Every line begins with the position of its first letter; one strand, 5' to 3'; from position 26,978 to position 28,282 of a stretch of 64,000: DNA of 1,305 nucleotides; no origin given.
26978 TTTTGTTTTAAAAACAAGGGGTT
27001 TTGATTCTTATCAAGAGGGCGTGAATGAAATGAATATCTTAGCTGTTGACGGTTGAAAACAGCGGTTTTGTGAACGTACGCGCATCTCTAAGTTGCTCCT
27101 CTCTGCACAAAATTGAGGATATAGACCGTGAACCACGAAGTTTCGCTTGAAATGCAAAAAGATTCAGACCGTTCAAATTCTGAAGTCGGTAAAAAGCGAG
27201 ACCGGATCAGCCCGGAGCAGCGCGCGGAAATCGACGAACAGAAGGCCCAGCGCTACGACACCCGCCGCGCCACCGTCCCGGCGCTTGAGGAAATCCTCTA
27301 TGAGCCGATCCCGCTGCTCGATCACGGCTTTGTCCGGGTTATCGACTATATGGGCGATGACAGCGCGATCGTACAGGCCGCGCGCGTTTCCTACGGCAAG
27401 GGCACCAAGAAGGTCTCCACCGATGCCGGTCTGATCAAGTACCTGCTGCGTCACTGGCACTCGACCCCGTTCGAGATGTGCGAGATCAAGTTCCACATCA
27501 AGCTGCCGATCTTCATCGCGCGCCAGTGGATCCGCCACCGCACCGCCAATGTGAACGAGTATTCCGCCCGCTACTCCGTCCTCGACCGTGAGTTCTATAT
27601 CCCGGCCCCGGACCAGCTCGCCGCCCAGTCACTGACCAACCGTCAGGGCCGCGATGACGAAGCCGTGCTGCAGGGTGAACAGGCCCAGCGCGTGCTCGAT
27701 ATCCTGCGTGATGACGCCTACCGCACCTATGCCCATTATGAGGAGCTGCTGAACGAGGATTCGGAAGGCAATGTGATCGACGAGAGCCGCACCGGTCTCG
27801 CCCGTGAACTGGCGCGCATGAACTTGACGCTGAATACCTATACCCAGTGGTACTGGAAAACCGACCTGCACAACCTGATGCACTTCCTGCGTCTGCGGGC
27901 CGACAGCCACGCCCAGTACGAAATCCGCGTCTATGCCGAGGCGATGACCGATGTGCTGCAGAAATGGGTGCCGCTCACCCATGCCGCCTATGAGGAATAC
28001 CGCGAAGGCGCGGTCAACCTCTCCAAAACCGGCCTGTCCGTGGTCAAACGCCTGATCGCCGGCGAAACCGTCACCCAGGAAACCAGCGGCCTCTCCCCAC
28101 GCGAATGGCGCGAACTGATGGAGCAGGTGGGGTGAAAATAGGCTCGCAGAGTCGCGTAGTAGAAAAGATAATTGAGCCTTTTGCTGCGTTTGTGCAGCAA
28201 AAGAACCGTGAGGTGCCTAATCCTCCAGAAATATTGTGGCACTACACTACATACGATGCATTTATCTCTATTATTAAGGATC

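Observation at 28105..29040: AT-rich single-gene insertion (DUF2971-like) grafted onto the 3' end of thyX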

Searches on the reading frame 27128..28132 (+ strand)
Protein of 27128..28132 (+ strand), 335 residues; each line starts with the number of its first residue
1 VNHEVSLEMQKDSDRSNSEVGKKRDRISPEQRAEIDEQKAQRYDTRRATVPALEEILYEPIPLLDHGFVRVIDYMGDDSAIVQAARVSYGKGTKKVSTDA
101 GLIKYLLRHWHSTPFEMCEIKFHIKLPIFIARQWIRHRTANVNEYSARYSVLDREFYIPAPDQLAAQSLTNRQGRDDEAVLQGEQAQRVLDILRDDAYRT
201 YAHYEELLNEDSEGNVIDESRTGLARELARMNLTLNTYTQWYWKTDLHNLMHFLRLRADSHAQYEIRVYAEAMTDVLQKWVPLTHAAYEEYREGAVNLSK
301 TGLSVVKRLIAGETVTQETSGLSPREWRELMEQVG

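Call 4: search_protein_families(library=pfam, proteins=[window:27128-28132:+], max_evalue=1)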
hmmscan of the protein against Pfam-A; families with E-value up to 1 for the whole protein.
window:27128-28132:+ (335 aa): 1 family
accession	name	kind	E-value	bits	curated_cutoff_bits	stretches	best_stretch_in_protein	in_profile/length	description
PF02511.20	Thy1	-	7.9e-58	195.8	24.8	1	70-282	1-190/191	Thymidylate synthase complementing protein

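Call 8: find_related_loci(query=window:27128-28132:+, collection=genome_contigs, flank=6000)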
Query window:27128-28132:+ (335 aa) in genome_contigs; peptide patterns used: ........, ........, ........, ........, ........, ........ (x = any residue, [..] = any of these).
600 stretches matched a pattern (row limit reached: there are more); 594 encode a relative of the query (tblastn E <= 1e-3); the best 80 are kept; 80 distinct loci.
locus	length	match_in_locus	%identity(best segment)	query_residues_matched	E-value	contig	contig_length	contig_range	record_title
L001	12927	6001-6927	76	22-332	2e-165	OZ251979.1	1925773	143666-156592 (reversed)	MAG: Alphaproteobacteria bacterium isolate e14de2aa-7e78-4901-a0cc-b92d3b2a15d1 genome assembly, chromosome: 1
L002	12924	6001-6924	75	26-335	4e-164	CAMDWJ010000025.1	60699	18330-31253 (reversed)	MAG: Caenispirillum bisanense isolate MsH-01oct19-170 genome assembly, contig: MsH-01oct19-C682, whole genome shotgun se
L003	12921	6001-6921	74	27-335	7e-161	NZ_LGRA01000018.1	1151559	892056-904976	Azospirillum sp. TSO35-2 Contig03, whole genome shotgun sequence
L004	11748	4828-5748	75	27-335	1e-160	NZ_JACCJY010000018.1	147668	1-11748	Azospirillum tabaci strain W712 Scaffold14_1, whole genome shotgun sequence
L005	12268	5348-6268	74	27-335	9e-160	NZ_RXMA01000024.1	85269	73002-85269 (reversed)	Azospirillum griseum strain L-25-5 w-1 Scaffold24, whole genome shotgun sequence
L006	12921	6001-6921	73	27-335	4e-160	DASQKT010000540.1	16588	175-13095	MAG TPA_asm: Skermanella sp. isolate SMAG_U11919 k141_1928930, whole genome shotgun sequence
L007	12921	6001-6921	74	27-335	1e-159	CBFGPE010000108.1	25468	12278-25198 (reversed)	MAG TPA_asm: uncultured Azospirillum sp. isolate SRR14536363_concoct_32 genome assembly, contig: ERZ27321112.873, whole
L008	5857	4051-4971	75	27-335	1e-160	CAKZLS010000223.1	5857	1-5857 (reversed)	MAG TPA_asm: uncultured Rhodospirillales bacterium isolate SRR4030105_bin.67_CONCOCT_v1.1_MAG genome assembly, contig: E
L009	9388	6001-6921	72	27-335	3e-158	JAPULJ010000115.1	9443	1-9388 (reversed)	MAG: Alphaproteobacteria bacterium isolate KW1-S21_141 KW1-S21_141_cg115, whole genome shotgun sequence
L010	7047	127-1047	76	27-335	5e-158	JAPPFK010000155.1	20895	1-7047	MAG: Rhodospirillales bacterium isolate RHO1_bin_29 NODE_4075_length_20895_cov_6.078119, whole genome shotgun sequence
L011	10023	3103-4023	73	27-335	1e-157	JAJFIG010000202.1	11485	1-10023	MAG: Rhodospirillales bacterium isolate OFTM194 OFTM194_201, whole genome shotgun sequence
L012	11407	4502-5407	74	27-330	2e-156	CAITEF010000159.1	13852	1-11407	MAG: uncultured Rhodospirillales bacterium isolate AlinenLipids_bin-0429 genome assembly, contig: bin-0429:159/697, whol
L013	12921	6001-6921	72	27-335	2e-155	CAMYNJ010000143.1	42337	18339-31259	MAG: uncultured Alphaproteobacteria bacterium isolate FO_M_Alpha_34 genome assembly, contig: scaffold_690, whole genome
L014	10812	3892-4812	71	27-335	2e-155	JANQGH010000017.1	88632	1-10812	MAG: Alphaproteobacteria bacterium isolate PL23b_bin.38 k99_3007405, whole genome shotgun sequence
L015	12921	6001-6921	70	27-335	1e-154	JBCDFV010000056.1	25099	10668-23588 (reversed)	MAG: Pseudomonadota bacterium isolate P01_H01_bin.117 k141_2013195_length_25099_cov_18.7134, whole genome shotgun sequen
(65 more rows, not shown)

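Call 23: find_homologous_proteins(query=window:27128-28132:+, max_evalue=1e-100)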
Query window:27128-28132:+ (335 aa): 7999 proteins with E <= 1e-100 among 8000 candidates; the best 120 are listed.
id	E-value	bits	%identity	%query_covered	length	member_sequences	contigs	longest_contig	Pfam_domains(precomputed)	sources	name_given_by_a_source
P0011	4.3e-221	751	100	100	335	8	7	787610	PF02511.21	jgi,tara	tara:strand:+ start:377 stop:1384 length:1008 start_codon:yes stop_codon:yes gene_type:complete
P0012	9.8e-195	664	89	99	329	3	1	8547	PF02511.21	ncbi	ncbi:MAG: FAD-dependent thymidylate synthase [Pseudomonadota bacterium]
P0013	2.8e-186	636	89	93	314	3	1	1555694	PF02511.21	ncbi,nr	ncbi:MAG: FAD-dependent thymidylate synthase [Alphaproteobacteria bacterium]|nr:FAD-dependent thymid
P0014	1.3e-184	631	88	94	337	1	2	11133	PF02511.21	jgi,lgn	jgi:thymidylate synthase (FAD)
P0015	2.4e-183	627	89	92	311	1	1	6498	PF02511.21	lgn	-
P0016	5.3e-160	550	78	92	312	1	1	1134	PF02511.21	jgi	jgi:thymidylate synthase (FAD)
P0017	5.0e-158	543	76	93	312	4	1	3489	PF02511.21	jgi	jgi:thymidylate synthase (FAD)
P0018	6.3e-158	543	78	92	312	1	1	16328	PF02511.21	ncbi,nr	ncbi:MAG TPA: FAD-dependent thymidylate synthase [Azospirillum sp.]|nr:FAD-dependent thymidylate syn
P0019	6.8e-158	543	76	92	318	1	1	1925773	PF02511.21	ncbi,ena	-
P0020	8.3e-158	543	78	92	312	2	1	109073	PF02511.21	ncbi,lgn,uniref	ncbi:FAD-dependent thymidylate synthase [Azospirillum sp.]|uniref:FAD-dependent thymidylate synthase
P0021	1.7e-157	542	77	92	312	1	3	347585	PF02511.21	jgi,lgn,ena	-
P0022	2.7e-157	541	77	92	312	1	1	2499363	PF02511.21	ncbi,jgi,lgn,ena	-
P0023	5.2e-157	540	76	92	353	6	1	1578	PF02511.21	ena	-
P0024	5.7e-157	540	76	93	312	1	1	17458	PF02511.21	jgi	-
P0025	6.1e-157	540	76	92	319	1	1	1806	PF02511.21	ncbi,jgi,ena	jgi:thymidylate synthase (FAD)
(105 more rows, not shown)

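Call 24: find_encoding_contigs(protein=P0011, flank=6000, max_places=10)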
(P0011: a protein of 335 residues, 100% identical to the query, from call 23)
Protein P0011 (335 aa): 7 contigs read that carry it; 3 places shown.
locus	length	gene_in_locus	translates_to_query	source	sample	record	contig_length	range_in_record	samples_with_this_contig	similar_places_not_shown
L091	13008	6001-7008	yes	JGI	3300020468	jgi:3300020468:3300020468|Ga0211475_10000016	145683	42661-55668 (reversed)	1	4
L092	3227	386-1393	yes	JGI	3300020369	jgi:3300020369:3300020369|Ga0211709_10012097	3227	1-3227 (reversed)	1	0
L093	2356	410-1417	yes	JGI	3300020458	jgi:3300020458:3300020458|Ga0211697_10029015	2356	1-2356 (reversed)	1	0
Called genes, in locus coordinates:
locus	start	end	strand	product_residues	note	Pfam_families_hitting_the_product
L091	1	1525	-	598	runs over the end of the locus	PF02771:Acyl-CoA_dh_N, PF02770:Acyl-CoA_dh_M, PF00441:Acyl-CoA_dh_1, PF08028:Acyl-CoA_dh_2, PF22924:ACOX_C_alpha1, PF12806:Acyl-CoA_dh_C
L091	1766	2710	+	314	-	-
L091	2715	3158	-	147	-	PF13302:Acetyltransf_3 (weak), PF13673:Acetyltransf_10, PF00583:Acetyltransf_1, PF08445:FR47 (faint), PF13508:Acetyltransf_7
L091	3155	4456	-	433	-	PF13660:DUF4147, PF05161:MOFRL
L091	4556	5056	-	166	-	PF04386:SspB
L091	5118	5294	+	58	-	-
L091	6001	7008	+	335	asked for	PF02511:Thy1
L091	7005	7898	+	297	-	PF11185:DUF2971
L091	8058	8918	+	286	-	-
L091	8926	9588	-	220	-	-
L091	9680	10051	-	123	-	PF03992:ABM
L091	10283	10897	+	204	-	PF02525:Flavodoxin_2, PF03358:FMN_red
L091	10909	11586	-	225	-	-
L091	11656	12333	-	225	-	-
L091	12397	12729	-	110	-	-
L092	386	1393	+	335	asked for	PF02511:Thy1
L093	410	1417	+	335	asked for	PF02511:Thy1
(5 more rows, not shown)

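Call 25: find_encoding_contigs(protein=P0012, flank=8000, max_places=4)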
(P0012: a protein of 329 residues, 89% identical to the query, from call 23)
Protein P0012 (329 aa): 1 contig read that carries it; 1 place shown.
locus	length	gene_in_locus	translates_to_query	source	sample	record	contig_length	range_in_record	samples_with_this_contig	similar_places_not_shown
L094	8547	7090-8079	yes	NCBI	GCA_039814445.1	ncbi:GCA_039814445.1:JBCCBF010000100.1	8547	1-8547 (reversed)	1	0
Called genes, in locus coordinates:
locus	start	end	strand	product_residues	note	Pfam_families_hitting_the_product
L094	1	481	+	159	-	?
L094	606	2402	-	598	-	PF02771:Acyl-CoA_dh_N, PF02770:Acyl-CoA_dh_M, PF00441:Acyl-CoA_dh_1, PF08028:Acyl-CoA_dh_2, PF22924:ACOX_C_alpha1, PF12806:Acyl-CoA_dh_C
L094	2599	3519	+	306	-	-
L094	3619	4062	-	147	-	PF13302:Acetyltransf_3 (weak), PF00583:Acetyltransf_1, PF13673:Acetyltransf_10 (weak), PF13508:Acetyltransf_7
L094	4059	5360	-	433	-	PF13660:DUF4147, PF05161:MOFRL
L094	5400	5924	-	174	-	PF04386:SspB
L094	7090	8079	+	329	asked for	PF02511:Thy1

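Call 26: find_encoding_contigs(protein=P0013, flank=8000, max_places=4)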
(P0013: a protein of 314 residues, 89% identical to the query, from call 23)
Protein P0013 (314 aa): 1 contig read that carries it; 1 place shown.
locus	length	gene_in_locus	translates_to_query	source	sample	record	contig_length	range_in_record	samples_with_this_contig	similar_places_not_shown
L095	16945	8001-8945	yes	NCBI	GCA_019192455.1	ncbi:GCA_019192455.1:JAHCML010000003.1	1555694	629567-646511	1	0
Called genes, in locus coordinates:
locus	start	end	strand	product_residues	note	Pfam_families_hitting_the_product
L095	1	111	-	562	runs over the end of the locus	PF00496:SBP_bac_5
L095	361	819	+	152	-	-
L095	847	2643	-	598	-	PF02771:Acyl-CoA_dh_N, PF02770:Acyl-CoA_dh_M, PF00441:Acyl-CoA_dh_1, PF08028:Acyl-CoA_dh_2, PF22924:ACOX_C_alpha1, PF12806:Acyl-CoA_dh_C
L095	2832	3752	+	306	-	PF01464:SLT (weak)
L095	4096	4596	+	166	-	-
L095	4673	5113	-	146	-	PF13302:Acetyltransf_3 (weak), PF00583:Acetyltransf_1, PF13673:Acetyltransf_10 (weak), PF13508:Acetyltransf_7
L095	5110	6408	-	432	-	PF13660:DUF4147, PF05161:MOFRL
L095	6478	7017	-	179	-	PF04386:SspB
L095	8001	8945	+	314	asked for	PF02511:Thy1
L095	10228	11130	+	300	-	PF00892:EamA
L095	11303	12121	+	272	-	-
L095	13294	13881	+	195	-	PF02525:Flavodoxin_2, PF03358:FMN_red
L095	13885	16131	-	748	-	PF03098:An_peroxidase, PF00353:HemolysinCabind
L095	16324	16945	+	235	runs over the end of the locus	PF13795:HupE_UreJ_2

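Call 27: find_encoding_contigs(protein=P0015, flank=8000, max_places=4)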
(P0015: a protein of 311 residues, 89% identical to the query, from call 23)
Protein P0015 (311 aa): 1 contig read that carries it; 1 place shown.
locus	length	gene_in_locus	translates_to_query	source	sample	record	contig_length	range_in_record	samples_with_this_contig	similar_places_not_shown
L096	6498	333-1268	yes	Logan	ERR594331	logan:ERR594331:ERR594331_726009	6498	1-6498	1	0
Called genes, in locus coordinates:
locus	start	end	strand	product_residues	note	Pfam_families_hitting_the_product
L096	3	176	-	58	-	?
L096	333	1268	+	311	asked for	PF02511:Thy1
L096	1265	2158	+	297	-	PF11185:DUF2971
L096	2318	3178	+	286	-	-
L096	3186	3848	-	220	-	-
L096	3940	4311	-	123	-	PF03992:ABM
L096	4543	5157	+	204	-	PF02525:Flavodoxin_2, PF03358:FMN_red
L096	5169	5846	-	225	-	-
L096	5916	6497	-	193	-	?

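Call 49: search_protein_families(library=pfam, proteins=[L095:9104-9574:+, L095:9584-10171:+], max_evalue=0.1)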
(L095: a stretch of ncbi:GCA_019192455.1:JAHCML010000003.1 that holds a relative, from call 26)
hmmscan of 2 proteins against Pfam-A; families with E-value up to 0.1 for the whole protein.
L095:9104-9574:+ (157 aa): 0 families

L095:9584-10171:+ (196 aa): 5 families
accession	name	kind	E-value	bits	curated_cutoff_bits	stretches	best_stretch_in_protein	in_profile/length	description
PF20495.3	DUF6727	-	0.024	14.9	22.3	1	34-120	50-130/152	Family of unknown function (DUF6727)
PF06705.16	SF-assemblin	-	0.032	14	30.6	1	85-140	81-136/247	SF-assemblin/beta giardin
PF17002.10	DUF5089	-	0.046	14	36.1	1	87-124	138-174/193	Domain of unknown function (DUF5089)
PF22638.1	FlgK_D1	-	0.086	12.8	28.6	0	81-148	43-110/233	Flagellar hook-associated protein FlgK helical domain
PF09036.15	Bcr-Abl_Oligo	-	0.091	13.2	23.1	0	77-108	19-50/73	Bcr-Abl oncoprotein oligomerisation domain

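Call 64: search_protein_families(library=padloc, proteins=[L095:9104-9574:+, L095:9584-10171:+, L094:8118-8474:+], max_evalue=0.1)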
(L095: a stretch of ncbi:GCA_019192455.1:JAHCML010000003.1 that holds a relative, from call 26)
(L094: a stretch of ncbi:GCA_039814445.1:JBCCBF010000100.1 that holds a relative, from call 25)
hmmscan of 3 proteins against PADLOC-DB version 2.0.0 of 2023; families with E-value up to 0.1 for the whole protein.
L095:9104-9574:+ (157 aa): 0 families

L095:9584-10171:+ (196 aa): 0 families

L094:8118-8474:+ (119 aa): 0 families
